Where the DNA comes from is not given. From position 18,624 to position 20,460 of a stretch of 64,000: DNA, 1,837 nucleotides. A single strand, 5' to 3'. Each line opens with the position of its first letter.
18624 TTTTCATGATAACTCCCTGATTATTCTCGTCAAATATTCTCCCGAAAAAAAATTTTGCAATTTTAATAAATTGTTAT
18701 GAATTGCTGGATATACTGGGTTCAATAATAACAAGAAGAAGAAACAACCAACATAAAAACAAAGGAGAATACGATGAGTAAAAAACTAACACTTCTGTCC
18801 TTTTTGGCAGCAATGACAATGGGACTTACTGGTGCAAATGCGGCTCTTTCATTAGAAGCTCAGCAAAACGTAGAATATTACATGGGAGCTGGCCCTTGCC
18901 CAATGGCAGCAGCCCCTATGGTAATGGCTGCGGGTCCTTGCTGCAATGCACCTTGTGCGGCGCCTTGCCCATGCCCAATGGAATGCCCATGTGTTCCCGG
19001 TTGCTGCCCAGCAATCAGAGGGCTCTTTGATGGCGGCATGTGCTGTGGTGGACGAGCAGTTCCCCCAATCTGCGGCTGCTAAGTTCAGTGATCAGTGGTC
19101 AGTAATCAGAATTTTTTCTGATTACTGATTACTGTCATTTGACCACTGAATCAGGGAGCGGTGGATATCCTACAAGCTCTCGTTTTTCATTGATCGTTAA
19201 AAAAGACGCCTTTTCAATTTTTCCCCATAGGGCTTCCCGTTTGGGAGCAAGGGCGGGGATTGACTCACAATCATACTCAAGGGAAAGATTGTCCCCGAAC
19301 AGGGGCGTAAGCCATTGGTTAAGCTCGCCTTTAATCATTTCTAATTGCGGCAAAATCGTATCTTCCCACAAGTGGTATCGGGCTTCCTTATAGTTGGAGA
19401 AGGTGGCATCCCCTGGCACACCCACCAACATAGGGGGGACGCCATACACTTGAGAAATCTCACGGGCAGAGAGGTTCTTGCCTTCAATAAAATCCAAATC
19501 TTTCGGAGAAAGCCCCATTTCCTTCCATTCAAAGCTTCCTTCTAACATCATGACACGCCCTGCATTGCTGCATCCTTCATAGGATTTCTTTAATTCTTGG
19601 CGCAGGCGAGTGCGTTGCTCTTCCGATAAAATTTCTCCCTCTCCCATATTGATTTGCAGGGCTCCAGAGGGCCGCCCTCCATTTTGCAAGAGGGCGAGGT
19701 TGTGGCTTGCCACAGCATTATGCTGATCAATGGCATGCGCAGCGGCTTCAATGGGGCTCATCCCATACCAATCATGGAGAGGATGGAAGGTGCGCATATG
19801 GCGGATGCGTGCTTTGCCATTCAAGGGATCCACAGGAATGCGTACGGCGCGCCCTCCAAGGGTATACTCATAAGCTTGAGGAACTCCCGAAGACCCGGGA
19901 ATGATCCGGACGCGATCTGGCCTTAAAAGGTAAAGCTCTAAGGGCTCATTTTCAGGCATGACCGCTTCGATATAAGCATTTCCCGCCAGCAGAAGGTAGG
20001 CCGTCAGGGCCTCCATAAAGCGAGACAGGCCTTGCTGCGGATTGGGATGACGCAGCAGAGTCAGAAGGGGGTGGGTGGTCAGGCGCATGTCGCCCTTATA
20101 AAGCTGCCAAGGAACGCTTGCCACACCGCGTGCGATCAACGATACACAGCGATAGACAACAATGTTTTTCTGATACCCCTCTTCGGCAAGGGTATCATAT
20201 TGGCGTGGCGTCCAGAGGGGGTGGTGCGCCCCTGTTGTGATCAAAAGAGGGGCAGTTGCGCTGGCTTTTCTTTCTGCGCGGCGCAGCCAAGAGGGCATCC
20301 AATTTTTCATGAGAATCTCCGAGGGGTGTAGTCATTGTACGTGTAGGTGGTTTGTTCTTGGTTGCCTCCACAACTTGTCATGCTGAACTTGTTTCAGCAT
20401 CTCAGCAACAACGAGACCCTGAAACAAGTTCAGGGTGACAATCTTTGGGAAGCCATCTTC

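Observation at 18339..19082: Pair of paralogous secreted mini-proteins built on a conserved ~45-aa, ~26-30% cysteine module that I cannot assign to any family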

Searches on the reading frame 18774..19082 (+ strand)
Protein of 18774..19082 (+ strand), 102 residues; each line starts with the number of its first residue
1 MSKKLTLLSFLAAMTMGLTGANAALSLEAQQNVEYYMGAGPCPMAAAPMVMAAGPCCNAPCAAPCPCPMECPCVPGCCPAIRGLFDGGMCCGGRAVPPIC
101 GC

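Call 3: search_protein_families(library=pfam, proteins=[window:18774-19082:+], max_evalue=1)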
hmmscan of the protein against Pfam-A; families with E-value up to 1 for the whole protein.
window:18774-19082:+ (102 aa): 0 families

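Call 4: search_protein_families(library=ncbifam, proteins=[window:18774-19082:+], max_evalue=1)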
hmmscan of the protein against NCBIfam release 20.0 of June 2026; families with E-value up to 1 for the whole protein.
window:18774-19082:+ (102 aa): 0 families

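Call 6: find_homologous_proteins(query=window:18774-19079:+, max_evalue=10)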
Query window:18774-19079:+ (102 aa): 9 proteins with E <= 10 among 14 candidates.
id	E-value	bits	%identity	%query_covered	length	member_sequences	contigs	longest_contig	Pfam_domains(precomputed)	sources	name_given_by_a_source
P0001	2.7e-59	216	100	100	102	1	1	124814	-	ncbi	-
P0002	9.7e-33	131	71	98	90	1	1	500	-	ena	-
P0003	1.9e-28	117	65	98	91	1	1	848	-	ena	-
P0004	1.5e-23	101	56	98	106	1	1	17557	-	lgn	-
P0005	4.5e-22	96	51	98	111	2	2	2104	-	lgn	-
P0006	2.2e-21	94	61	97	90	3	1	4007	-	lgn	-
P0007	1.2e-19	89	44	98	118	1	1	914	-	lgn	-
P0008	1.5e-14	72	55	72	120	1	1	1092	-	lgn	-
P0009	1.2e-13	69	53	72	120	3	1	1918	-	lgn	-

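Call 10: find_encoding_contigs(protein=P0004, flank=10000, max_places=3)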
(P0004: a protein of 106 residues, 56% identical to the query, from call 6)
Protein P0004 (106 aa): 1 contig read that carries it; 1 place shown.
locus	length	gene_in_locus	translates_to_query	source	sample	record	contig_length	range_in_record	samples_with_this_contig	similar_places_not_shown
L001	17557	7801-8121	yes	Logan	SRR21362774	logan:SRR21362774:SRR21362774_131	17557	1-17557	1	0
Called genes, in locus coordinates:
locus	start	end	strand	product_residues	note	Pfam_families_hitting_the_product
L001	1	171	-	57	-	?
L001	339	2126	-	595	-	-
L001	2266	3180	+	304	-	PF00892:EamA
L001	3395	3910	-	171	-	-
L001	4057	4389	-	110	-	-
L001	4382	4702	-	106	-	PF05521:Phage_HCP (weak)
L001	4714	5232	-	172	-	PF05135:Phage_connect_1, PF24163:HCP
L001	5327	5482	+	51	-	-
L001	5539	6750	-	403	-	PF05065:Phage_capsid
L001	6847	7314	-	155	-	PF04586:Peptidase_S78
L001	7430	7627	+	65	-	-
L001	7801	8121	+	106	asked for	-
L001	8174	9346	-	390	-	PF04860:Phage_portal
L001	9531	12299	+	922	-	PF07690:MFS_1, PF05977:MFS_3, PF01553:Acyltransferase, PF00501:AMP-binding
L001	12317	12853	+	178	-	-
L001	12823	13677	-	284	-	-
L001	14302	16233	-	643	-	PF07719:TPR_2 (faint), PF13371:TPR_9 (faint), PF13428:TPR_14 (faint), PF14559:TPR_19 (faint), PF13414:TPR_11 (faint), PF00263:Secretin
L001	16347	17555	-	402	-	?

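Call 11: find_encoding_contigs(protein=P0006, flank=5000, max_places=3)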
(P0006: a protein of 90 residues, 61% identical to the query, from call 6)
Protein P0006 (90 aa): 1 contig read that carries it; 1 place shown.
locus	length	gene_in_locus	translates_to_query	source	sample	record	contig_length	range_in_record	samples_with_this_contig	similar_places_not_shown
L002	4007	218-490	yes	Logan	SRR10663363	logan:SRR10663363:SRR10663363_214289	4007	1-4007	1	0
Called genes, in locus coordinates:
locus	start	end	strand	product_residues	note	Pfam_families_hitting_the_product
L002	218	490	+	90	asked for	-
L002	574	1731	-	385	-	PF04860:Phage_portal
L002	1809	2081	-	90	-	-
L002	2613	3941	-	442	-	PF07690:MFS_1, PF13000:Acatn, PF07690:MFS_1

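Call 12: find_encoding_contigs(protein=P0001, flank=10000, max_places=2)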
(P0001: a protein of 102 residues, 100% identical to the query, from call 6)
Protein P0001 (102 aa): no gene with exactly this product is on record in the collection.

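Call 14: find_encoding_contigs(protein=P0005, flank=5000, max_places=3)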
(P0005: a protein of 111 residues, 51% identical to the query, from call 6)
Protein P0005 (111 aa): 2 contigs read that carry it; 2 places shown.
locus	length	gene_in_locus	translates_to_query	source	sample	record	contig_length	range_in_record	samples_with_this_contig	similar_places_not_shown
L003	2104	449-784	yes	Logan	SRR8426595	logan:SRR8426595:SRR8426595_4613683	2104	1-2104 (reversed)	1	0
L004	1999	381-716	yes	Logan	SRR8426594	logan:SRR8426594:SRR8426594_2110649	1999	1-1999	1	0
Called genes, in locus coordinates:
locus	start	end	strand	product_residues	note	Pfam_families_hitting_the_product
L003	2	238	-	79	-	?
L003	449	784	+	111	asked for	-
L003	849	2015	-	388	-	PF04860:Phage_portal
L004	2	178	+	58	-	?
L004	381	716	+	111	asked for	-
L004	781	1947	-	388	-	PF04860:Phage_portal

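Call 15: find_encoding_contigs(protein=P0009, flank=5000, max_places=3)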
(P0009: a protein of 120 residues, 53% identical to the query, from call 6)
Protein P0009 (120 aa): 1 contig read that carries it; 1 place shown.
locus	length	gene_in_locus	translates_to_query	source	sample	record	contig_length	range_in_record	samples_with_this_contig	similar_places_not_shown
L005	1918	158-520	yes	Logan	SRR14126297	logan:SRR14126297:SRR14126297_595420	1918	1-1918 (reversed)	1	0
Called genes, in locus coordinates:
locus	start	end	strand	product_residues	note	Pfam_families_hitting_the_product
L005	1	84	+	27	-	?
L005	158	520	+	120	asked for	-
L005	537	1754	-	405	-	PF04860:Phage_portal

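Call 17: find_related_loci(query=A1, collection=genome_contigs, flank=10000)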
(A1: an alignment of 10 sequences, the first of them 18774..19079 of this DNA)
Query A1 (102 aa) in genome_contigs; peptide patterns used: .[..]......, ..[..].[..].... (x = any residue, [..] = any of these).
67 stretches matched a pattern; 3 encode a relative of the query (tblastn E <= 1e-3); 3 distinct loci.
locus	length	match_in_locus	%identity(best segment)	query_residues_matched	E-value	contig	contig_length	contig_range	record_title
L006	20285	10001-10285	77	3-102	9e-31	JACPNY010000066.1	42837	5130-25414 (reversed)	MAG: Proteobacteria bacterium isolate NC_groundwater_587_Pr5_B-0.1um_44_23 alan_book_18_scaffold_77432, whole genome sho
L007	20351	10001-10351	49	3-102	2e-28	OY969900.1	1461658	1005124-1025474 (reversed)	MAG: uncultured Alphaproteobacteria bacterium isolate MFD05580.bin.c.4 genome assembly, chromosome: 1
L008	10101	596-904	62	3-102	3e-27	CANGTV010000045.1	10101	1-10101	MAG: Alphaproteobacteria bacterium isolate RE-15aug16-201 genome assembly, contig: RE-15aug16-C11037, whole genome shotg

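Call 30: search_solved_structures(query=A2, max_evalue=10, show_alignments=2)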
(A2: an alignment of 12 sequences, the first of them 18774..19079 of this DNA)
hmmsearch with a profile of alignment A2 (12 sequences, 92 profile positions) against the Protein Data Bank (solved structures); distinct sequences matched with E-value up to 10: 0.

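Call 38: search_protein_representatives(alignment_id=A2)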
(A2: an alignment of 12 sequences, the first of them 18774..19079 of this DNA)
Query: 12 sequences, 92 profile positions. Proteins with E-value up to 0.001 (for the whole library): 14; up to 1e-10: 6; up to 1e-30: 1. The best 14 are listed.
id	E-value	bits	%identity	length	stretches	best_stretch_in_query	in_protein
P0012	1.6e-33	131.0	-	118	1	1-92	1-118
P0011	1.1e-18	83.5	-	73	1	1-92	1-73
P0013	3.1e-14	69.3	-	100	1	3-79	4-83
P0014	4.0e-14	68.9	-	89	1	2-90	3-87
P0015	6.2e-14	68.3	-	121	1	2-91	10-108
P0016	2.2e-12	63.3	-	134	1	1-85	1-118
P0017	3.1e-09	53.2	-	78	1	1-77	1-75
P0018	3.3e-09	53.1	-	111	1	1-84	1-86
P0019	5.5e-09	52.4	-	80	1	1-75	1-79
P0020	6.5e-08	49.0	-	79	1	1-76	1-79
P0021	3.1e-07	46.8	-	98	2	1-69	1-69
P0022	6.4e-07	45.8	-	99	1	1-88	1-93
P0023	9.6e-07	45.2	-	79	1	1-75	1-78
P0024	1.5e-06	44.6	-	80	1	1-77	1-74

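Call 40: predict_structure(alignment_id=A2)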
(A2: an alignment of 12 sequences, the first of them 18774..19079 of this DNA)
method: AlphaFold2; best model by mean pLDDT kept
length: 102 residues; sequences in the alignment: 12
mean_pLDDT: 47.0   pTM: 0.18
mean pLDDT of the five models: 47.0, 44.8, 42.6, 42.5, 40.6
residues with pLDDT >= 90: 0; 70-90: 2; 50-70: 29; < 50: 71
segments of 3 or more residues with pLDDT < 50: 23-26, 31-84, 87-89, 91-93, 99-102
pLDDT, mean of each block of 10 residues (from residue 1): 63 62 49 45 35 38 42 44 47 47 35
secondary structure, 60 per line:
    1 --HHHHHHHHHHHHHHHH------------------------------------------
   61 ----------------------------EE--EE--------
elements in order: H3-18

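Call 41: find_encoding_contigs(protein=P0016, flank=8000, max_places=3)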
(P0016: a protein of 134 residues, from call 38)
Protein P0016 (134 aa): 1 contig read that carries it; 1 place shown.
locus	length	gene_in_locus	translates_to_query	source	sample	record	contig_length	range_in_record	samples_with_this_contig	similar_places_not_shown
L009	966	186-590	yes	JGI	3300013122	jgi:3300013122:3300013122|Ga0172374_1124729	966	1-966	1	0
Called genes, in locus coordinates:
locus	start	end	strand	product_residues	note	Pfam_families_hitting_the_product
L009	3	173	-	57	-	?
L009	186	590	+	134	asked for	-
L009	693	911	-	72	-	-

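Call 42: find_encoding_contigs(protein=P0015, flank=8000, max_places=3)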
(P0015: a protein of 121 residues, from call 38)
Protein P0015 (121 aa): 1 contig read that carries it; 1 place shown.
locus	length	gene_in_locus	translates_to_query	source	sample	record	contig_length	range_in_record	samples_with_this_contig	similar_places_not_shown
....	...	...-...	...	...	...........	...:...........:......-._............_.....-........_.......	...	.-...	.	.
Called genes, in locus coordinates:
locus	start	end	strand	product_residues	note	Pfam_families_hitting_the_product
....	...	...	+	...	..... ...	-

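Call 43: find_encoding_contigs(protein=P0021, flank=8000, max_places=3)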
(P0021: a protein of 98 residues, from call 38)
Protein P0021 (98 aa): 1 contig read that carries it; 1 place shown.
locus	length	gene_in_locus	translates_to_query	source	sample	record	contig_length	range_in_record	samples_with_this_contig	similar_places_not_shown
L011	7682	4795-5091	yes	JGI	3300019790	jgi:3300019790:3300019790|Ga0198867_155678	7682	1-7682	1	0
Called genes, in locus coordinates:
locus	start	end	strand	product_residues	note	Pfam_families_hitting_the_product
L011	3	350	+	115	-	?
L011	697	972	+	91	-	PF13560:HTH_31, PF01381:HTH_3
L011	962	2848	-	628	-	PF01553:Acyltransferase (weak), PF00501:AMP-binding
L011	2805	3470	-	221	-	PF01553:Acyltransferase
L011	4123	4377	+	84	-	-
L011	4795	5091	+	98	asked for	-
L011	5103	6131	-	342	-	PF04860:Phage_portal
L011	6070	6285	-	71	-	-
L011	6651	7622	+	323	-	PF07690:MFS_1, PF05977:MFS_3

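Call 53: search_protein_families(library=phrogs, proteins=[window:18774-19082:+], max_evalue=0.01)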
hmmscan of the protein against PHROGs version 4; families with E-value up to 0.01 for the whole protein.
window:18774-19082:+ (102 aa): 0 families

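Call 54: find_related_loci(query=A2, collection=viral_contigs, flank=8000)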
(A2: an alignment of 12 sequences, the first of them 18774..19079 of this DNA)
Query A2 (102 aa) in viral_contigs; peptide patterns used: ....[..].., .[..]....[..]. (x = any residue, [..] = any of these).
35 stretches matched a pattern, but none encodes a relative of the query by tblastn (E <= 1e-3).

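Call 66: find_homologous_proteins(query=A4, max_evalue=1)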
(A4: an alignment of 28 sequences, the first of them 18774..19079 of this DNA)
Query A4 (28 sequences) (102 aa, profile of the alignment): 18 proteins with E <= 1 among 1664 candidates.
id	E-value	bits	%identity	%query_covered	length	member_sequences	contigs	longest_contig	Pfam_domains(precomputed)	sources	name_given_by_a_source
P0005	1.9e-30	123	51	98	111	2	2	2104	-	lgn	-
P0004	2.9e-29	119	56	98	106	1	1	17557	-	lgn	-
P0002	1.9e-28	117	71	98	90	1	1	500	-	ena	-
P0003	5.8e-28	115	65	98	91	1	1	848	-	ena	-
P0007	8.6e-27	111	44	98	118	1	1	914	-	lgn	-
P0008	1.3e-26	111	55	72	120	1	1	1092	-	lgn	-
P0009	4.1e-25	106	53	72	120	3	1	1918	-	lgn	-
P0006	6.6e-25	105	61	97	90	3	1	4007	-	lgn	-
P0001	2.8e-24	103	100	100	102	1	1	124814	-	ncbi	-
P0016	3.9e-20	90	34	84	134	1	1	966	-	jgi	-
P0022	5.5e-16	77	33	99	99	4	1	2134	-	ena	-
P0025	8.2e-15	73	52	40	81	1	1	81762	-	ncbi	-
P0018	4.4e-14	71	38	68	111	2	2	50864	-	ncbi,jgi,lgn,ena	jgi:hypothetical protein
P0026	2.0e-13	69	40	85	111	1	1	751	-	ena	-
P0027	4.3e-13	68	39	67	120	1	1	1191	-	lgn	-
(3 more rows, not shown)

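Call 67: search_protein_families(library=pfam, alignment_id=A4, max_evalue=10)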
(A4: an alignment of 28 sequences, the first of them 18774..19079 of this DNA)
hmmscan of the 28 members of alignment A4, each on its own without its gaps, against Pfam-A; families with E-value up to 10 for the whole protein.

A. member 1, window:18774-19079:+ (102 aa): 1 family
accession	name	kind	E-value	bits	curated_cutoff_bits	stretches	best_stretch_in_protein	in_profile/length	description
PF04625.18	DEC-1_N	-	2.1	7.7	29.2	1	11-68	87-141/403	DEC-1 protein, N-terminal region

B. families by the number of members that match (of 28 scanned): 7 families
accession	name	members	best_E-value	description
PF04625.18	DEC-1_N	4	0.17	DEC-1 protein, N-terminal region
PF08139.17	LPAM_1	2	0.17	Prokaryotic membrane lipoprotein lipid attachment site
PF25798.1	NED_Nanos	1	0.28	Nanos effector domain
PF09610.15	Myco_arth_vir_N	1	0.43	Mycoplasma virulence signal region (Myco_arth_vir_N)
PF17980.7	ADD_DNMT3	1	1.1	DNMT3, cysteine rich ADD domain, GATA1-like zinc finger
PF01561.21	Hanta_Gc_N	1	1.8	Hantavirus glycoprotein Gc, N-terminal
PF04521.18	Viral_P18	1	9.1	ssRNA positive strand viral 18kD cysteine rich protein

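Call 68: find_encoding_contigs(protein=P0018, flank=10000, max_places=2)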
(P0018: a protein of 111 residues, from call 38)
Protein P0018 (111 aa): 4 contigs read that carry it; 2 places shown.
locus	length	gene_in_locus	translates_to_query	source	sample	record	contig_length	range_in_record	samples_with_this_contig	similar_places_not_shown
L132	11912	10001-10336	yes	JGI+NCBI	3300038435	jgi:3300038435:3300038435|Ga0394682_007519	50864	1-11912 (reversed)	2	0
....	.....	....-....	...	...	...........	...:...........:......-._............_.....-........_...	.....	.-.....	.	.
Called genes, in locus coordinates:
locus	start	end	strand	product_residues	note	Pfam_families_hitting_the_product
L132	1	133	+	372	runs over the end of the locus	PF12679:ABC2_membrane_2, PF12698:ABC2_membrane_3, PF01061:ABC2_membrane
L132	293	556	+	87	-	-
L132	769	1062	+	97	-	-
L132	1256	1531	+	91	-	-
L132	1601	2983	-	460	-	PF00206:Lyase_1, PF10415:FumaraseC_C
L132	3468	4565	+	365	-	PF01478:Peptidase_A24, PF00561:Abhydrolase_1 (faint), PF20434:BD-FAE (faint), PF02230:Abhydrolase_2, PF01738:DLH (weak), PF00326:Peptidase_S9 (faint)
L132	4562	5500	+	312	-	PF00056:Ldh_1_N, PF02866:Ldh_1_C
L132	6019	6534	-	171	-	-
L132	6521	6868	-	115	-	-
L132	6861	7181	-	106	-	-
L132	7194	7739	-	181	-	-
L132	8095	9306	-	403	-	PF05065:Phage_capsid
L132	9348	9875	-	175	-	PF04586:Peptidase_S78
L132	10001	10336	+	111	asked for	-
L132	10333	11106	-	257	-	PF04860:Phage_portal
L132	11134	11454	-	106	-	PF04860:Phage_portal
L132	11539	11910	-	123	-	?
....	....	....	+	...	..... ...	-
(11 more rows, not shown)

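Call 69: find_encoding_contigs(protein=P0025, flank=10000, max_places=2)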
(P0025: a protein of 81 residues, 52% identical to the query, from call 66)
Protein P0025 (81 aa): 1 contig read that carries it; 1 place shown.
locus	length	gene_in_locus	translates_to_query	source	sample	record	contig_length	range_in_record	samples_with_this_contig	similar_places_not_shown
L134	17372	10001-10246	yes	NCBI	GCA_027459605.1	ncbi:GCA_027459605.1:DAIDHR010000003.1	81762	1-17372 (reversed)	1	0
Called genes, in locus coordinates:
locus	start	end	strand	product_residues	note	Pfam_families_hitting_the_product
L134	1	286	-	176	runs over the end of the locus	-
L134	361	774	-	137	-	PF07486:Hydrolase_2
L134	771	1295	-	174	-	-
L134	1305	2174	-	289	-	-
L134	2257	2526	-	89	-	PF05016:ParE_toxin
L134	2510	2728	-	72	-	PF01402:RHH_1 (weak), PF12651:RHH_3 (weak), PF19807:DUF6290 (weak)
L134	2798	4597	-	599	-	-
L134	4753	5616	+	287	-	PF00892:EamA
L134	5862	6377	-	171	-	-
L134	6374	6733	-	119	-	-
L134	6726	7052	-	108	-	-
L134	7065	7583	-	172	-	PF05135:Phage_connect_1 (weak)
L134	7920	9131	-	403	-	PF05065:Phage_capsid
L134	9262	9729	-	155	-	PF04586:Peptidase_S78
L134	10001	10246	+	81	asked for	-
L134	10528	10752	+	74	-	-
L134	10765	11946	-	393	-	PF04860:Phage_portal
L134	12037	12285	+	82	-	-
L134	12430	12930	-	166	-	-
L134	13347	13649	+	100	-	PF00166:Cpn10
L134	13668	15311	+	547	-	PF00118:Cpn60_TCP1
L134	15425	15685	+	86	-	-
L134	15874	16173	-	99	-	PF04480:DUF559, PF18741:MTES_1575 (weak)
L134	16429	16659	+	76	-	-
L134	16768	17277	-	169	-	PF13358:DDE_3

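Call 73: search_protein_families(library=padloc, proteins=[window:18774-19082:+], max_evalue=0.01)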
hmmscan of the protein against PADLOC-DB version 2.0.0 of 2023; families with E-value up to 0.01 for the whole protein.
window:18774-19082:+ (102 aa): 0 families

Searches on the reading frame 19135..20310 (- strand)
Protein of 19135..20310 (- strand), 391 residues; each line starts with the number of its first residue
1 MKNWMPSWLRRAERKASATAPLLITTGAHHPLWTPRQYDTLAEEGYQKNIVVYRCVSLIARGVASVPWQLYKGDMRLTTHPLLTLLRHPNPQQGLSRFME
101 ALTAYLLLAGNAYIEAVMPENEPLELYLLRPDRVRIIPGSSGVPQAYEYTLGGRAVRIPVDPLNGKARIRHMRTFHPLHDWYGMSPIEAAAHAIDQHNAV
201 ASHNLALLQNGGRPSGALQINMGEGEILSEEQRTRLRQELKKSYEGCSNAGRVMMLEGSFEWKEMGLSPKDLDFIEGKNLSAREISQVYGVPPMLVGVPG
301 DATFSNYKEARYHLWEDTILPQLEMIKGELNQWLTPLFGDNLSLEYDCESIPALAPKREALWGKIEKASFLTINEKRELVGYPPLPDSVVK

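Call 3: search_protein_families(library=pfam, proteins=[window:19135-20310:-], max_evalue=1)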
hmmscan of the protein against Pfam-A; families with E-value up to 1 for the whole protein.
window:19135-20310:- (391 aa): 2 families
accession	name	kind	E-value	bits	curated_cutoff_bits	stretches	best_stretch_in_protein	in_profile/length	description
PF04860.17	Phage_portal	-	6.4e-87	292.2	39.1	1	51-381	2-321/321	Phage portal protein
PF19893.4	DUF6366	-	0.22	12.4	27.2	1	229-267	8-54/69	Family of unknown function (DUF6366)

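Call 4: search_protein_families(library=ncbifam, proteins=[window:19135-20310:-], max_evalue=1)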
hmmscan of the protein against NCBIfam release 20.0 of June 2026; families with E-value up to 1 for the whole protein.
window:19135-20310:- (391 aa): 2 families
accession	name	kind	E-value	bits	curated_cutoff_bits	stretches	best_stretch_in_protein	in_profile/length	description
TIGR01537.1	portal_HK97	equivalog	1.7e-69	234.6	112.05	1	43-387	3-343/343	phage portal protein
TIGR01540.1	portal_PBSX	equivalog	0.00061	19.1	166.05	1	224-335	196-315/320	phage portal protein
